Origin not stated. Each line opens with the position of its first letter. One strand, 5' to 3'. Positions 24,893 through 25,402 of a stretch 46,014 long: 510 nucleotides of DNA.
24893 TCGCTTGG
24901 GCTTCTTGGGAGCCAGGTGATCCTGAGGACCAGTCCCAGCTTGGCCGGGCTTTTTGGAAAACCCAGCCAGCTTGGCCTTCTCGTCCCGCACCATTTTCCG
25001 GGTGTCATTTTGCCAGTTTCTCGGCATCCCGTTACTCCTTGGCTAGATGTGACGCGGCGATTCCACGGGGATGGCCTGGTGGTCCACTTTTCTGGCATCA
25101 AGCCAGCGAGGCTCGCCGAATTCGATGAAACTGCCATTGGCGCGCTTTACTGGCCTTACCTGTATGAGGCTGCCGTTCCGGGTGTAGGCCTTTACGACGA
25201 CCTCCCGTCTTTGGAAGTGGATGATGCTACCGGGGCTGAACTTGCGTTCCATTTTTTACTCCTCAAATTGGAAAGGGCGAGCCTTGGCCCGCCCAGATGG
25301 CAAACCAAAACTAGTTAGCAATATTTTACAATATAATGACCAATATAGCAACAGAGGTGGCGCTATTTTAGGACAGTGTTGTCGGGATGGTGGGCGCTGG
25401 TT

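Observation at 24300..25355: GC-rich ~1 kb cassette encoding a tightly coupled operon of four unrecognisable small proteins (69/52/83/78 aa)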

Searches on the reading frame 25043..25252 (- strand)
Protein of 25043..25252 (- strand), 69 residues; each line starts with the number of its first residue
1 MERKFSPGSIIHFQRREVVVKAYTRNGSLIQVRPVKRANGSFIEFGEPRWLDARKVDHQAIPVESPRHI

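Call 4: search_protein_families(library=pfam, proteins=[window:25043-25252:-], max_evalue=1)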
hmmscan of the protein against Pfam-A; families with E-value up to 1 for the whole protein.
window:25043-25252:- (69 aa): 1 family
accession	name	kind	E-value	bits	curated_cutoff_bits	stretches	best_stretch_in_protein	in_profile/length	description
PF24563.1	KH_Mug60-KHD4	-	0.15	12.4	27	0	31-45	21-35/70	Mug60/KHD4 KH type I domain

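Call 5: search_protein_families(library=phrogs, proteins=[window:25043-25252:-], max_evalue=1)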
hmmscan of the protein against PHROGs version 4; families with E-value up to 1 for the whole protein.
window:25043-25252:- (69 aa): 0 families

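Call 8: list_cluster_members(proteins=[window:25043-25252:-, window:24869-25027:-, window:24602-24853:-, window:24366-24602:-, window:23523-24245:-, window:25363-26409:-, window:24635-25318:+])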
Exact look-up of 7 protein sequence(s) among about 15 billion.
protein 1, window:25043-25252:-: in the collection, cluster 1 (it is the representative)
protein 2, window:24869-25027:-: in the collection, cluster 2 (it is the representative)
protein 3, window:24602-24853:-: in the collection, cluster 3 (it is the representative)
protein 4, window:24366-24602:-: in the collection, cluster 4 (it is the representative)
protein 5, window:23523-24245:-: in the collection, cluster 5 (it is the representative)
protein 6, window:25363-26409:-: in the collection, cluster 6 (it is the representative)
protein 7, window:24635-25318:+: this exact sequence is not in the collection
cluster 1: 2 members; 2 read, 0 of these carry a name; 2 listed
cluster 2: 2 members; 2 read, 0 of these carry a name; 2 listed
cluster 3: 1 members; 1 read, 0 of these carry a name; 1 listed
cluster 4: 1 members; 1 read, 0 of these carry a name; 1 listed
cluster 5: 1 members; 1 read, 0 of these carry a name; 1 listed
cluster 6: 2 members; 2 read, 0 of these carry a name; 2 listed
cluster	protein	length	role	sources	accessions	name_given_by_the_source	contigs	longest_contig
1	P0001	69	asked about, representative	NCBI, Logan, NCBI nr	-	-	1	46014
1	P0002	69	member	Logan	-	-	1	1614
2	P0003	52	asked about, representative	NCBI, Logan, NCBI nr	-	-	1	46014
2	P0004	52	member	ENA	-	-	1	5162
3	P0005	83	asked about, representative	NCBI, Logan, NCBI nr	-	-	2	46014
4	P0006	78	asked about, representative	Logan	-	-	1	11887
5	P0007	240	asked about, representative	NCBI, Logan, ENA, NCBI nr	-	-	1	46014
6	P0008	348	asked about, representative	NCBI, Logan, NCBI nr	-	-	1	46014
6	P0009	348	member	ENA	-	-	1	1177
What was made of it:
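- It is not in the 15-billion-protein collection (call 8).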

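Call 11: find_encoding_contigs(protein=P0004, flank=10000)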
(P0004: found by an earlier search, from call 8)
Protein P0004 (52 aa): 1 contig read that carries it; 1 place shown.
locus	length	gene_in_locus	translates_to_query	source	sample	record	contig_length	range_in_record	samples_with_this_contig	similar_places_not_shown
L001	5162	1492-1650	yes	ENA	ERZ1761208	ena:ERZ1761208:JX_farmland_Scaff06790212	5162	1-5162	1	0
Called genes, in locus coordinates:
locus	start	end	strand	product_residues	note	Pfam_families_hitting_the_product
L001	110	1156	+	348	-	-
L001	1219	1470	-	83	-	-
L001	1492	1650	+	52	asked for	-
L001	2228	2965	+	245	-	-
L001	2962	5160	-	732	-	?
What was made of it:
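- One pipeline called an antisense ORF over g1 in L001 (call 11).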

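Call 12: find_encoding_contigs(protein=P0006, flank=10000)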
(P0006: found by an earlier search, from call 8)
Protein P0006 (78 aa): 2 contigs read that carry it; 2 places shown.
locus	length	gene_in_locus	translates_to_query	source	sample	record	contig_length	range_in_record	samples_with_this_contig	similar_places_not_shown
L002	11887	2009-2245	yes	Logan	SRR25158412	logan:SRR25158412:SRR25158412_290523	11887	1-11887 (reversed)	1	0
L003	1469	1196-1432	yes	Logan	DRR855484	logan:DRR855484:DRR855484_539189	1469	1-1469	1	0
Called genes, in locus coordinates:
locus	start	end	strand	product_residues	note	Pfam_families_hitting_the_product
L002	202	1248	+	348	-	-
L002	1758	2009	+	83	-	-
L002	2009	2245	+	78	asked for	-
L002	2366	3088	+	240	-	-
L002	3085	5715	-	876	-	PF00657:Lipase_GDSL, PF13472:Lipase_GDSL_2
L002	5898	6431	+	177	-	-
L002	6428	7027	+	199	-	-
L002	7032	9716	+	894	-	-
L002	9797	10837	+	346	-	PF25216:Volactin (faint), PF11104:PilM_2, PF14450:FtsA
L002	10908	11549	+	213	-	PF05137:PilN (faint)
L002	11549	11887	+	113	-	?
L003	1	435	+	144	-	?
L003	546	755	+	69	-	-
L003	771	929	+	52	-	-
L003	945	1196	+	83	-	-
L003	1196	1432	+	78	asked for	-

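Call 13: find_encoding_contigs(protein=P0002, flank=10000)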
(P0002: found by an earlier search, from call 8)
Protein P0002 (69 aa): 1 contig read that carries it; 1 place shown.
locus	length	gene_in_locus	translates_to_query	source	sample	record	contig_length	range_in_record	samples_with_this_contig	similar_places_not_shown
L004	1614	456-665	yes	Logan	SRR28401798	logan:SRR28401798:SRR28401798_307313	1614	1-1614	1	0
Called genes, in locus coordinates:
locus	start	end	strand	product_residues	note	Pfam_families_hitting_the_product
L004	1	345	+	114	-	?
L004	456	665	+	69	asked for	-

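Call 19: find_homologous_proteins(query=P0001, max_evalue=0.01)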
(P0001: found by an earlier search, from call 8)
Query P0001 (69 aa): 2 proteins with E <= 0.01 among 2 candidates.
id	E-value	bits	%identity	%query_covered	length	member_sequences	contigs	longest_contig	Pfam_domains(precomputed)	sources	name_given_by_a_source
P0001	6.0e-39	148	100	100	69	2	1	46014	-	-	-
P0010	3.8e-25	105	72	100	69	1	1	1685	-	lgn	-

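Call 21: find_encoding_contigs(protein=P0010, flank=10000)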
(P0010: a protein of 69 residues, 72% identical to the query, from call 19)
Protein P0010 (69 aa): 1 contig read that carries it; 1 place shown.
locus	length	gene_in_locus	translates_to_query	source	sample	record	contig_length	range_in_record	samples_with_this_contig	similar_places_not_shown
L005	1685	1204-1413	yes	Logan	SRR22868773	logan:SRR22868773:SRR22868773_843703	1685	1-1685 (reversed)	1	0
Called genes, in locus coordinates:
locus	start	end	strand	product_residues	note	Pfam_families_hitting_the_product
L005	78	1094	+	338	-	-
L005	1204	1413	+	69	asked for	-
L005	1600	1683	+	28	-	?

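Call 22: find_related_loci(query=P0008, collection=genome_contigs, flank=6000)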
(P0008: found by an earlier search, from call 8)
Query P0008 (348 aa) in genome_contigs; peptide patterns used: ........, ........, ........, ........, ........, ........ (x = any residue, [..] = any of these).
99 stretches matched a pattern; 1 encode a relative of the query (tblastn E <= 1e-3); 1 distinct loci.
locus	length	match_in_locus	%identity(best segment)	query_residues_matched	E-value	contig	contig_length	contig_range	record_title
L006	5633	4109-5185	48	1-343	1e-112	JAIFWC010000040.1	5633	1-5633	MAG: Candidatus Saccharibacteria bacterium isolate viral-cat_48_13 PAFVLPS_2018_scaffold_78162, whole genome shotgun seq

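Call 25: find_homologous_proteins(query=P0005, max_evalue=0.01)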
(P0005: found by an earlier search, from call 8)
Query P0005 (83 aa): 1 proteins with E <= 0.01 among 1 candidates.
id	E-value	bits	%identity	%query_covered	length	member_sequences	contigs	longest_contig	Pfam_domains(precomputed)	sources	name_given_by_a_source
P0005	4.8e-49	182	100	100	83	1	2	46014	-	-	-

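Call 26: find_homologous_proteins(query=P0006, max_evalue=0.01)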
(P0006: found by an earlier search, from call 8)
Query P0006 (78 aa): 1 proteins with E <= 0.01 among 1 candidates.
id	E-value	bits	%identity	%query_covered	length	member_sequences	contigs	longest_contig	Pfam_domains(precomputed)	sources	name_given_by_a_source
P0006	6.2e-47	175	100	100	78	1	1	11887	-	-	-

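Call 28: search_solved_structures(query=P0001, max_evalue=10)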
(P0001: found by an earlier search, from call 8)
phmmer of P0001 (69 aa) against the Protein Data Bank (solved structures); distinct sequences matched with E-value up to 10: 4.
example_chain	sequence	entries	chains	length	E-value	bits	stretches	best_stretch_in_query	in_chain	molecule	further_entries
6r60_A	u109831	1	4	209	0.00011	25.8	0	5-32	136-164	WD-40 repeat protein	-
6r5y_A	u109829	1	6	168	0.0017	22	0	5-32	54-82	WD-40 repeat protein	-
6r5z_A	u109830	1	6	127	0.033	18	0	5-32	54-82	9-bladed beta-propeller formed by three 3-bladed fragments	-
6r5x_A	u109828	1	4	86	0.91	13.4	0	5-32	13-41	WD-40 repeat protein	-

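Call 29: search_solved_structures(query=P0005, max_evalue=10)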
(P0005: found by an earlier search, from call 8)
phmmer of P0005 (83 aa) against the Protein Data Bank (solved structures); distinct sequences matched with E-value up to 10: 0.

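Call 30: search_solved_structures(query=P0006, max_evalue=10)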
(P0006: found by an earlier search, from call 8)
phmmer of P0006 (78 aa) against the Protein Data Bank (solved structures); distinct sequences matched with E-value up to 10: 0.

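Call 31: search_solved_structures(query=P0003, max_evalue=10)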
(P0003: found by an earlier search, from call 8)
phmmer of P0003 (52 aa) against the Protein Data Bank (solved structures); distinct sequences matched with E-value up to 10: 0.

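Call 37: find_related_loci(query=A1, collection=genome_contigs, flank=8000)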
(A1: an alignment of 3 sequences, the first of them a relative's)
Query A1 (69 aa) in genome_contigs; peptide patterns used: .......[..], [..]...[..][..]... (x = any residue, [..] = any of these).
33 stretches matched a pattern, but none encodes a relative of the query by tblastn (E <= 1e-3).

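Call 38: find_related_loci(query=A1, collection=viral_contigs, flank=8000)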
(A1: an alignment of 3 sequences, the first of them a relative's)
Query A1 (69 aa) in viral_contigs; peptide patterns used: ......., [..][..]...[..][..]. (x = any residue, [..] = any of these).
42 stretches matched a pattern, but none encodes a relative of the query by tblastn (E <= 1e-3).

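Call 44: search_protein_representatives(protein=P0005)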
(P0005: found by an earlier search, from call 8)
Query: 83 residues. Proteins with E-value up to 0.001 (for the whole library): 6; up to 1e-10: 1; up to 1e-30: 1. The best 6 are listed.
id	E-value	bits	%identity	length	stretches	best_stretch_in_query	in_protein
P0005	1.5e-49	181.8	100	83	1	1-83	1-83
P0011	1.6e-10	57.3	36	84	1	1-78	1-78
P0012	2.5e-09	53.5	45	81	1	1-81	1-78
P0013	7.9e-06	42.3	36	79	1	14-77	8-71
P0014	2.7e-05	40.6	33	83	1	1-78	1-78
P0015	5.6e-05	39.6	38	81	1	3-79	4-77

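Call 46: find_encoding_contigs(protein=P0011, flank=8000)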
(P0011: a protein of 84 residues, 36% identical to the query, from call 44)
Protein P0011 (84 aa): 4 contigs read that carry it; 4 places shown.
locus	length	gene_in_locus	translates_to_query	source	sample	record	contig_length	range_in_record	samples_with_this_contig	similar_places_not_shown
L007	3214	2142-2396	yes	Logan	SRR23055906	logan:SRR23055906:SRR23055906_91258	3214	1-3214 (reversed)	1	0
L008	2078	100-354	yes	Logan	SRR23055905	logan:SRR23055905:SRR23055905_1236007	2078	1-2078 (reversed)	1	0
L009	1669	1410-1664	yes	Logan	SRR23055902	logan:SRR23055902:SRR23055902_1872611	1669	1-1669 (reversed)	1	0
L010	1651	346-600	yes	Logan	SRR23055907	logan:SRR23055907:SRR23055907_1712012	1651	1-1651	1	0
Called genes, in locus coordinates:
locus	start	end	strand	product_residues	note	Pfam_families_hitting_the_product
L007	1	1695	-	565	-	?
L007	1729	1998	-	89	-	-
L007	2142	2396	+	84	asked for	-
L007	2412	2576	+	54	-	-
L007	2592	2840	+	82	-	-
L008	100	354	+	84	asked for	-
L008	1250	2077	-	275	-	?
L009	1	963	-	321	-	?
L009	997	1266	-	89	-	-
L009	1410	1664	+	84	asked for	-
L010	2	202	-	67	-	?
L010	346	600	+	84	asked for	-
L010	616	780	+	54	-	-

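Call 47: find_encoding_contigs(protein=P0012, flank=8000)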
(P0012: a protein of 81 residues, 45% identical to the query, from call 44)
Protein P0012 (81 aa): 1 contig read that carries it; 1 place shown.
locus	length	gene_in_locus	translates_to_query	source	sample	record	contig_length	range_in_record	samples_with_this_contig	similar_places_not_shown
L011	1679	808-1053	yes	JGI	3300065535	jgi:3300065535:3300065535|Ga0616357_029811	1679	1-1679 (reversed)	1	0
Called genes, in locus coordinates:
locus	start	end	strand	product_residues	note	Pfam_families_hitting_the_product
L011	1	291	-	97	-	?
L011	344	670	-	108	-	-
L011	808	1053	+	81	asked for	-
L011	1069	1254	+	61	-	-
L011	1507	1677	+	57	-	?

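Call 51: find_encoding_contigs(protein=P0013, flank=8000)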
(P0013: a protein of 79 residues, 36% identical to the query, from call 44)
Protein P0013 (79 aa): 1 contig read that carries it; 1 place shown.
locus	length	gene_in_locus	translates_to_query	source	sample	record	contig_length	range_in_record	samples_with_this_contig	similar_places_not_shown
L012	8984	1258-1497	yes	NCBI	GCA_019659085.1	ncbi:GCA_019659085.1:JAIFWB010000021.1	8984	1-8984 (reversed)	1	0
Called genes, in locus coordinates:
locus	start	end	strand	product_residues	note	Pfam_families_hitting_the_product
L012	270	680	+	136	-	-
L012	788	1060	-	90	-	-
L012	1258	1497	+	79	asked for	-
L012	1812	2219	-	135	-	-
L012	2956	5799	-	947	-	PF08471:Ribonuc_red_2_N, PF02867:Ribonuc_red_lgC, PF12637:TSCPD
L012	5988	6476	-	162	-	PF22811:Zn_ribbon_NrdR, PF03477:ATP-cone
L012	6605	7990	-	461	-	PF00091:Tubulin, PF12327:FtsZ_C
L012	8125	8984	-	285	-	PF02491:SHS2_FTSA, PF06723:MreB_Mbl (weak), PF11104:PilM_2 (weak), PF14450:FtsA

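Call 52: find_encoding_contigs(protein=P0014, flank=8000)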
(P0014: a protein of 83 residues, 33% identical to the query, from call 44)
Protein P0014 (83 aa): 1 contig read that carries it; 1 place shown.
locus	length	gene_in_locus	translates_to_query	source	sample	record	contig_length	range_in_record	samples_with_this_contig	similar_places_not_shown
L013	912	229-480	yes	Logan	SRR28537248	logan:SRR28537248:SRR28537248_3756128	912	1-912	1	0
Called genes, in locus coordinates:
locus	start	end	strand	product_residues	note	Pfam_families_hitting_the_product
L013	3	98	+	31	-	?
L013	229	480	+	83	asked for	-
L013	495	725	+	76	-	-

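Call 53: find_encoding_contigs(protein=P0015, flank=8000)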
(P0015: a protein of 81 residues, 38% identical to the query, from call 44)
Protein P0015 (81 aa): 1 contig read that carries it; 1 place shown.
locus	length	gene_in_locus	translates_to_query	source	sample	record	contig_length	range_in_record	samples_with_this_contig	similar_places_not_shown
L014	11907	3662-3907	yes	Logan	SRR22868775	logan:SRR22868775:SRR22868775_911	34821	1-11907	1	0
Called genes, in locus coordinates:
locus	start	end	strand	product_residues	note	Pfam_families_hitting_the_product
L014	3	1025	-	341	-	?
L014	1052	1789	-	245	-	PF00535:Glycos_transf_2, PF10111:Glyco_tranf_2_2, PF13641:Glyco_tranf_2_3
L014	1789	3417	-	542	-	PF03023:MurJ, PF01554:MatE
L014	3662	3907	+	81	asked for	-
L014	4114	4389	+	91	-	-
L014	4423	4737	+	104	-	-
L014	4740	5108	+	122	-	-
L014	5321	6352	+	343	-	-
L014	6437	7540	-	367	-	PF12698:ABC2_membrane_3, PF01061:ABC2_membrane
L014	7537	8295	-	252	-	PF02463:SMC_N (faint), PF00005:ABC_tran, PF13304:AAA_21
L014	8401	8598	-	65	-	-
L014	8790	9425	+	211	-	-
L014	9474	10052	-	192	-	-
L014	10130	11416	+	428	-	PF01225:Mur_ligase, PF08245:Mur_ligase_M, PF02875:Mur_ligase_C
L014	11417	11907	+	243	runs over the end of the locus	PF03372:Exo_endo_phos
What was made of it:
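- L014 sits between murJ and an ABC-transporter gene (call 53).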

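Call 60: search_protein_families(library=pfam, proteins=[L014:5321-6349:+, L014:4114-4386:+, L014:4423-4734:+, L014:4740-5105:+, L007:2592-2837:+, L007:2412-2573:+, L011:1069-1251:+, L013:495-722:+, L012:270-677:+, L012:791-1060:-], max_evalue=0.1)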
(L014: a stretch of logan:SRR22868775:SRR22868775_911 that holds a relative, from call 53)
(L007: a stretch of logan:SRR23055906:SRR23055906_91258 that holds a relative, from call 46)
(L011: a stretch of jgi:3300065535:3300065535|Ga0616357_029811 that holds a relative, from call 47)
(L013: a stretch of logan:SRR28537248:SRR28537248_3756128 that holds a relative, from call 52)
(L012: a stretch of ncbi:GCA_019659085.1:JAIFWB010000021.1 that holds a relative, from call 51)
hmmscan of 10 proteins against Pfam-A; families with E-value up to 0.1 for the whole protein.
L014:5321-6349:+ (343 aa): 0 families

L014:4114-4386:+ (91 aa): 1 family
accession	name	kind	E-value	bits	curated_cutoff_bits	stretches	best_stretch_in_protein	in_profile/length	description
PF19447.4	DUF5985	-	0.00027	21.6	27.3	1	42-85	4-47/86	Family of unknown function (DUF5985)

L014:4423-4734:+ (104 aa): 0 families

L014:4740-5105:+ (122 aa): 2 families
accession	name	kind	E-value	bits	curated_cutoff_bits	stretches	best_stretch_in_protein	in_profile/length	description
PF03739.19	LptF_LptG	-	0.052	13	27.9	1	23-97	267-344/353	Lipopolysaccharide export system permease LptF/LptG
PF14023.12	Bestrophin-like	-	0.094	12.7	32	0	36-89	173-224/232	Bestrophin-like domain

L007:2592-2837:+ (82 aa): 0 families

L007:2412-2573:+ (54 aa): 1 family
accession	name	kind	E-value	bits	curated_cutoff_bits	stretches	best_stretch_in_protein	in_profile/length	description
PF10241.14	KxDL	-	0.036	14.8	27.2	1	4-53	26-75/86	Uncharacterized conserved protein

L011:1069-1251:+ (61 aa): 0 families

L013:495-722:+ (76 aa): 0 families

L012:270-677:+ (136 aa): 0 families

L012:791-1060:- (90 aa): 1 family
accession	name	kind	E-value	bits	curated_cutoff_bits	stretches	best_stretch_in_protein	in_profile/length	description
PF09764.15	Nt_Gln_amidase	-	0.049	13.6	27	1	19-51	101-132/184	N-terminal glutamine amidase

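Call 61: search_protein_families(library=padloc, proteins=[P0001, P0003, P0005, P0006, P0007, P0008, L014:5321-6349:+, L001:1851-2105:+], max_evalue=1)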
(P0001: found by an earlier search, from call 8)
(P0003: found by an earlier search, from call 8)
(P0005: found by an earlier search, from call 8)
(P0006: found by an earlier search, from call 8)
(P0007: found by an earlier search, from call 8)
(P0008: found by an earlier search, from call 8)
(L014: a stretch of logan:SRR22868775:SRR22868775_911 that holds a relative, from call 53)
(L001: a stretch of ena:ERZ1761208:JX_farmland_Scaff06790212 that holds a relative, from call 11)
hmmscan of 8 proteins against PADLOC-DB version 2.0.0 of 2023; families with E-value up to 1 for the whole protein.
P0001 (69 aa): 0 families

P0003 (52 aa): 0 families

P0005 (83 aa): 0 families

P0006 (78 aa): 0 families

P0007 (240 aa): 0 families

P0008 (348 aa): 0 families

L014:5321-6349:+ (343 aa): 0 families

L001:1851-2105:+ (85 aa): 0 families

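Call 62: search_protein_families(library=ncbifam, proteins=[P0001, P0003, P0005, P0006, P0007, P0008, L014:5321-6349:+, L001:1851-2105:+], max_evalue=1)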
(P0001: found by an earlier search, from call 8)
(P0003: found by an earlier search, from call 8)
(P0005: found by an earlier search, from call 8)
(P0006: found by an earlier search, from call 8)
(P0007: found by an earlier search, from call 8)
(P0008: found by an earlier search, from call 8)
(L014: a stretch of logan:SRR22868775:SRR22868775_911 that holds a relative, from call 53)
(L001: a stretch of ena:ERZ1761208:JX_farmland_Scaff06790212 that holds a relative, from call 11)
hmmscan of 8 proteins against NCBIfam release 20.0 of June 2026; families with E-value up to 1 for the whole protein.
P0001 (69 aa): 0 families

P0003 (52 aa): 0 families

P0005 (83 aa): 0 families

P0006 (78 aa): 0 families

P0007 (240 aa): 0 families

P0008 (348 aa): 3 families
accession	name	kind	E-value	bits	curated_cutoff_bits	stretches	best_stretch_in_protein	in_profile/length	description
NF005024.0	PRK06433.1-4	equivalog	0.017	15.3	101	1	223-261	11-48/89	NADH dehydrogenase subunit J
NF011326.0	PRK14740.1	equivalog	0.023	14.4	57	1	1-22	1-22/29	K(+)-transporting ATPase subunit F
TIGR02873.1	spore_ylxY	hypoth_equivalog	0.11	11.7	391.5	1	34-80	172-220/268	probable sporulation protein, polysaccharide deacetylase family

L014:5321-6349:+ (343 aa): 0 families

L001:1851-2105:+ (85 aa): 0 families

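Call 64: predict_structure(alignment_id=A3)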
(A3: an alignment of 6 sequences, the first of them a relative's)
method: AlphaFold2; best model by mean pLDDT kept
length: 83 residues; sequences in the alignment: 6
mean_pLDDT: 84.1   pTM: 0.75
mean pLDDT of the five models: 84.1, 82.1, 82.0, 79.1, 78.2
residues with pLDDT >= 90: 14; 70-90: 61; 50-70: 7; < 50: 1
segments of 3 or more residues with pLDDT < 50: none
pLDDT, mean of each block of 10 residues (from residue 1): 87 87 86 88 74 84 89 86 53
secondary structure, 60 per line:
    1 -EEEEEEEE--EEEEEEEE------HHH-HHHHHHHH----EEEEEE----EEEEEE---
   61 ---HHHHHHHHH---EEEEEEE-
elements in order: E2-9 E12-19 H30-37 E42-47 E52-57 H64-72 E76-82

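Call 68: fold_search(model_id=the predicted structure, library=pdb)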
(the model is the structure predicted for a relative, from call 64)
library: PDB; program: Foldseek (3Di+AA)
matches with E <= 10: 480; with E <= 0.001: 0
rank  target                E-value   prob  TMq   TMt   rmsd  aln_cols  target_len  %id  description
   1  4a48_B                6.0e-02  0.94  0.52  0.60   3.7        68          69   16  Crosstalk between Cu(I) and Zn(II) homeostasis (released 2012-12-12)
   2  1mwy_MODEL_1_A        8.4e-02  0.82  0.49  0.54   6.8        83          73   18  Solution structure of the N-terminal domain of ZntA in the apo-form (released 2002-11-06)
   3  6uyg_G                9.6e-02  0.66  0.38  0.51   4.8        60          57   15  Structure of Hepatitis C Virus Envelope Glycoprotein E2c3 core from genotype 6a bound to broadly neutralizing antibody (released 2020-04-22)
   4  2kt2_MODEL_1_A        1.9e-01  0.84  0.54  0.62   3.4        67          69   18  Structure of NmerA, the N-terminal HMA domain of Tn501 Mercuric Reductase (released 2010-09-22)
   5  1fvq                  2.1e-01  0.80  0.54  0.60   3.9        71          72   10  SOLUTION STRUCTURE OF THE YEAST COPPER TRANSPORTER DOMAIN CCC2A IN THE APO AND CU(I) LOADED STATES (released 2001-03-14)
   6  9avo_C                3.0e-01  0.38  0.39  0.49   6.3        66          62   12  The crystal structure of an engineered Protein GD with Human Kappa Fab (released 2025-02-05)
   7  6ff1                  3.2e-01  0.75  0.51  0.59   4.5        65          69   12  CsoZ metallochaperone (released 2019-01-30)
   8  1zxh_MODEL_1_A        3.4e-01  0.57  0.42  0.56   4.8        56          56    7  G311 mutant protein (released 2005-11-08)
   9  2lhe_MODEL_1_A        4.2e-01  0.51  0.41  0.57   4.5        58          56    9  Gb98-T25I,L20A (released 2012-02-29)
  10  5hhd_H                4.2e-01  0.51  0.44  0.54   5.1        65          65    3  Crystal Structure of Chemically Synthesized Heterochiral {RFX037 plus VEGF-A} Protein Complex in space group P21 (released 2016-03-09)
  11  1xcq_N                4.2e-01  0.44  0.42  0.53   4.5        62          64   14  Complex HCV core-Fab 19D9D6-Protein L mutant (D55A,L57H,Y64W) in space group P21 (released 2005-05-31)
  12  6c5d_B                5.5e-01  0.06  0.26  0.19  14.1        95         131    8  N-terminal domain of Helicobacter pylori LlaJI.R1 (released 2018-06-27)
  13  2jvb_MODEL_1_A        5.5e-01  0.05  0.23  0.17   7.3        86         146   13  Solution Structure of Catalytic Domain of yDcp2 (released 2008-03-04)
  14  5r4p_B                5.5e-01  0.05  0.25  0.14  10.4       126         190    8  PanDDA analysis group deposition -- Crystal Structure of HUMAN CLEAVAGE FACTOR IM in complex with NM450-1 (released 2020-07-08)
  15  2efn                  6.3e-01  0.18  0.39  0.25   5.4        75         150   15  Crystal Structure of Ser 32 to Ala of ST1022 from Sulfolobus tokodaii 7 (released 2008-02-26)
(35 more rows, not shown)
